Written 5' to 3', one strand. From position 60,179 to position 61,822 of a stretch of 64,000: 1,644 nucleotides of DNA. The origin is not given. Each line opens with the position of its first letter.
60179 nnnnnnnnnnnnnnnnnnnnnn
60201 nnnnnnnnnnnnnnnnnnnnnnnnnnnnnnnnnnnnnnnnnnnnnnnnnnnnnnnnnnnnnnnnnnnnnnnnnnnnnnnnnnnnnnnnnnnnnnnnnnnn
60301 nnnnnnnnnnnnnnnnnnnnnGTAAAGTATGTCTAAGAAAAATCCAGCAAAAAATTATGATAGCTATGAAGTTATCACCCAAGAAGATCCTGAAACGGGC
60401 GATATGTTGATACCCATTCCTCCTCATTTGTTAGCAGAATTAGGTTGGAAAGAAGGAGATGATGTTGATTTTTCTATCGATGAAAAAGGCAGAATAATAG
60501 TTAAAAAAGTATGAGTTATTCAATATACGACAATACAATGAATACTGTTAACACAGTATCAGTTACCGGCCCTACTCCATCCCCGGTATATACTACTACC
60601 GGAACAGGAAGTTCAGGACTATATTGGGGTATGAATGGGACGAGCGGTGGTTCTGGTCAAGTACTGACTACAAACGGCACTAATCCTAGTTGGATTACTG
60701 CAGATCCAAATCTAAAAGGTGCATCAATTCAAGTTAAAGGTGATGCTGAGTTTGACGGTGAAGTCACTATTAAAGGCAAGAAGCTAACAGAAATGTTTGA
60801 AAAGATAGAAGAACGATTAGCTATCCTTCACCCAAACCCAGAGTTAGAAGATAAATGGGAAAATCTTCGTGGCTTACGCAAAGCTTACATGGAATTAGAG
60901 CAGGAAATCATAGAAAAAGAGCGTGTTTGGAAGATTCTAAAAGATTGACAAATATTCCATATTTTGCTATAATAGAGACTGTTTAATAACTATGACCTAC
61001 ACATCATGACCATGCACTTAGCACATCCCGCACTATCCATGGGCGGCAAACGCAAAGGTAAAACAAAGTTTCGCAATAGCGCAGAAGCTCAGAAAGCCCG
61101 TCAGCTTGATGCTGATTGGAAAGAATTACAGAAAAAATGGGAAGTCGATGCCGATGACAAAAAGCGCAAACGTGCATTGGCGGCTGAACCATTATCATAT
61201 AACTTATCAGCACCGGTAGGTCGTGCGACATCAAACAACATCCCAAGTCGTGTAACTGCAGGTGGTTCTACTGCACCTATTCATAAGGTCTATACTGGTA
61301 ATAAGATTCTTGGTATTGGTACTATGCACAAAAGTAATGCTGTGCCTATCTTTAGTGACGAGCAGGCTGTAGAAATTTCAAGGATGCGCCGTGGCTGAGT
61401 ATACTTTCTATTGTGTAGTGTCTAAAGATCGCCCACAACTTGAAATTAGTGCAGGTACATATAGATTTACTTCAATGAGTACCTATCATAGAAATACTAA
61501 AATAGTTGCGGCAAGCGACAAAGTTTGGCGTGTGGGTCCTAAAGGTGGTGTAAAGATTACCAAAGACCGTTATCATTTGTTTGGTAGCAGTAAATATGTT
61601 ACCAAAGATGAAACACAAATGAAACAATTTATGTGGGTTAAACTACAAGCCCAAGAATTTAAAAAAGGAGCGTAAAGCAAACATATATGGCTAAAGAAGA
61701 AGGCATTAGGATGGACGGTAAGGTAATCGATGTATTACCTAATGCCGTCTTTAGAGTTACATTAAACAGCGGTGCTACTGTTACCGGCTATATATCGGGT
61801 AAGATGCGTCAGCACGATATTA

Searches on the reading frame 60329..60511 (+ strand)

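Call 12: search_protein_families(library=pfam, proteins=[window:60329-60511:+], max_evalue=0.01)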
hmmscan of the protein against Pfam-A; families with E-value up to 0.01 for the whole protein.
window:60329-60511:+ (61 aa): 1 family
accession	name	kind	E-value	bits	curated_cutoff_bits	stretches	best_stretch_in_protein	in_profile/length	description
PF04014.23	MazE_antitoxin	-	1.3e-07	31.9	24.7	1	28-61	10-43/48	Antidote-toxin recognition MazE, bacterial antitoxin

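Call 55: search_protein_families(library=phrogs, proteins=[window:60329-60511:+], max_evalue=0.001)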
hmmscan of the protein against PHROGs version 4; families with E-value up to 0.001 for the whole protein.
window:60329-60511:+ (61 aa): 2 families
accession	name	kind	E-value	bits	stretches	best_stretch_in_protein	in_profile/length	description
phrog_661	-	unknown function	9.9e-13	48.7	1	19-60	12-53/61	-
phrog_4324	-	unknown function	0.00015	22.9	1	27-60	14-46/89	-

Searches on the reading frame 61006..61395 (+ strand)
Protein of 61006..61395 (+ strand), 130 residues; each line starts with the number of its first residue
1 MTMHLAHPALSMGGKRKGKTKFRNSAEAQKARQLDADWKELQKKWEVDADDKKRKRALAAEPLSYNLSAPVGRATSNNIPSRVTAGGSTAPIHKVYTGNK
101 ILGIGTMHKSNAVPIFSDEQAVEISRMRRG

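Call 12: search_protein_families(library=pfam, proteins=[window:61006-61395:+], max_evalue=0.01)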
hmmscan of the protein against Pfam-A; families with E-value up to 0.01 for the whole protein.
window:61006-61395:+ (130 aa): 0 families

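Call 54: search_solved_structures(query=window:61006-61395:+, max_evalue=1)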
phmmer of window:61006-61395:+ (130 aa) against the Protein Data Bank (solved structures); distinct sequences matched with E-value up to 1: 0.

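Call 55: search_protein_families(library=phrogs, proteins=[window:61006-61395:+], max_evalue=0.001)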
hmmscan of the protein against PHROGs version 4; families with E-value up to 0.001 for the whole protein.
window:61006-61395:+ (130 aa): 1 family
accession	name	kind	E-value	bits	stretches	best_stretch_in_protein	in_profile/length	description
phrog_27048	-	unknown function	3.1e-28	99.6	1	2-129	2-127/127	-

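Call 56: search_dna_similar(query=window:61006-61395:+, collection=phages, mode=protein, max_rows=25, max_evalue=0.001)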
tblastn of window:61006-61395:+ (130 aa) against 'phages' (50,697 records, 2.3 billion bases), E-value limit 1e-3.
Records with a match: 6; places in all: 6; records where one place covers at least 80% of the query: 1.
Best place of each record, by identity: <60% 6.
By first word of the organism name: Delftia 2; Acidovorax 2; Synechococcus 1; Phage 1.
By host as written in the record: Delftia acidovorans 2; Acidovorax citrulli 2; Synechococcus elongatus PCC 7942 = FACHB-805 1; - 1.
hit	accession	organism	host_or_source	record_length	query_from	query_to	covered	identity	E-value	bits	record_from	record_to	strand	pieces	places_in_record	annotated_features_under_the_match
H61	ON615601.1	Synechococcus phage BUCT-ZZ01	Synechococcus elongatus PCC 7942 = ...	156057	4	129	97%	38.2%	2e-16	79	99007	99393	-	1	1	hypothetical protein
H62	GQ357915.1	Delftia phage PhiW-14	Delftia acidovorans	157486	77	129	41%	59.3%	2e-10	62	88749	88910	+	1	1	114: hypothetical protein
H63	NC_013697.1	Delftia phage PhiW-14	Delftia acidovorans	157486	77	129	41%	59.3%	2e-10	62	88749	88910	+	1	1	114: hypothetical protein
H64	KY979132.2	Acidovorax phage ACP17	Acidovorax citrulli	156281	77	129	41%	55.6%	2e-10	62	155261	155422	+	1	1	hypothetical protein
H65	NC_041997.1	Acidovorax phage ACP17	Acidovorax citrulli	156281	77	129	41%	55.6%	2e-10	62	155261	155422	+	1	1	hypothetical protein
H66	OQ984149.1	Phage C48C1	-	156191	73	129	44%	43.3%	3e-7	53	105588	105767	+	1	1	hypothetical protein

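Call 74: find_related_loci(query=window:61006-61395:+, collection=viral_contigs, flank=4000)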
Query window:61006-61395:+ (130 aa) in viral_contigs; peptide patterns used: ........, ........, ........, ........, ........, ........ (x = any residue, [..] = any of these).
600 stretches matched a pattern (row limit reached: there are more); 597 encode a relative of the query (tblastn E <= 1e-3); the best 80 are kept; 80 distinct loci.
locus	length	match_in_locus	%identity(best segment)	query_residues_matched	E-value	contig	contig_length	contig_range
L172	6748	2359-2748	92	1-130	2e-79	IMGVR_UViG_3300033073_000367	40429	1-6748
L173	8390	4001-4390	85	1-130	4e-75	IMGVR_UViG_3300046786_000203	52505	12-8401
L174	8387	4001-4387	83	1-129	1e-70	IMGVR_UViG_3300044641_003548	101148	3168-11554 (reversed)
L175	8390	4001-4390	72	1-130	3e-64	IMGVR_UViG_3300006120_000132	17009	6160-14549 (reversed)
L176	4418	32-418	68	1-130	2e-59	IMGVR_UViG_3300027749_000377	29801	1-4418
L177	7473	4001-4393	70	1-130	4e-58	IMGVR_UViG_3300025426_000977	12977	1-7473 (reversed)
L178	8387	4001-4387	77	1-130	2e-57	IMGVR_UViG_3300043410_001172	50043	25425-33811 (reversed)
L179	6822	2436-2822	63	1-129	1e-55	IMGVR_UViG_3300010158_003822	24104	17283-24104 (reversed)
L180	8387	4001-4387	68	1-130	3e-55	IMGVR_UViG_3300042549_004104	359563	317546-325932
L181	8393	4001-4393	65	1-130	9e-54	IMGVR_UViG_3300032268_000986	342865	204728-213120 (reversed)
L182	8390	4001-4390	68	1-129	8e-54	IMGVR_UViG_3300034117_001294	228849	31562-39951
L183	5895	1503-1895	64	1-129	6e-53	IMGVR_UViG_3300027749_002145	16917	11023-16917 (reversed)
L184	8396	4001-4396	64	1-130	6e-53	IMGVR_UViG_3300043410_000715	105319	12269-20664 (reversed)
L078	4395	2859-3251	64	1-129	2e-52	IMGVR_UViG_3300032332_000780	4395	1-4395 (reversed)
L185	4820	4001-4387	66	1-130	1e-52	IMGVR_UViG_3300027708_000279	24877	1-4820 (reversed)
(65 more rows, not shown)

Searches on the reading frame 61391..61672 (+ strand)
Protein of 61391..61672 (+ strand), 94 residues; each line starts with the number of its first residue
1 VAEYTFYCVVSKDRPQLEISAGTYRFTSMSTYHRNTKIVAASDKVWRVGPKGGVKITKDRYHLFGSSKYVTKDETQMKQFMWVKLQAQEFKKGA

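Call 12: search_protein_families(library=pfam, proteins=[window:61391-61672:+], max_evalue=0.01)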
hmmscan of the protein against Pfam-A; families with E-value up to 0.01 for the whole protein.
window:61391-61672:+ (94 aa): 0 families

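Call 55: search_protein_families(library=phrogs, proteins=[window:61391-61672:+], max_evalue=0.001)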
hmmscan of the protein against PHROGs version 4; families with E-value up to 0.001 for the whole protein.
window:61391-61672:+ (94 aa): 0 families
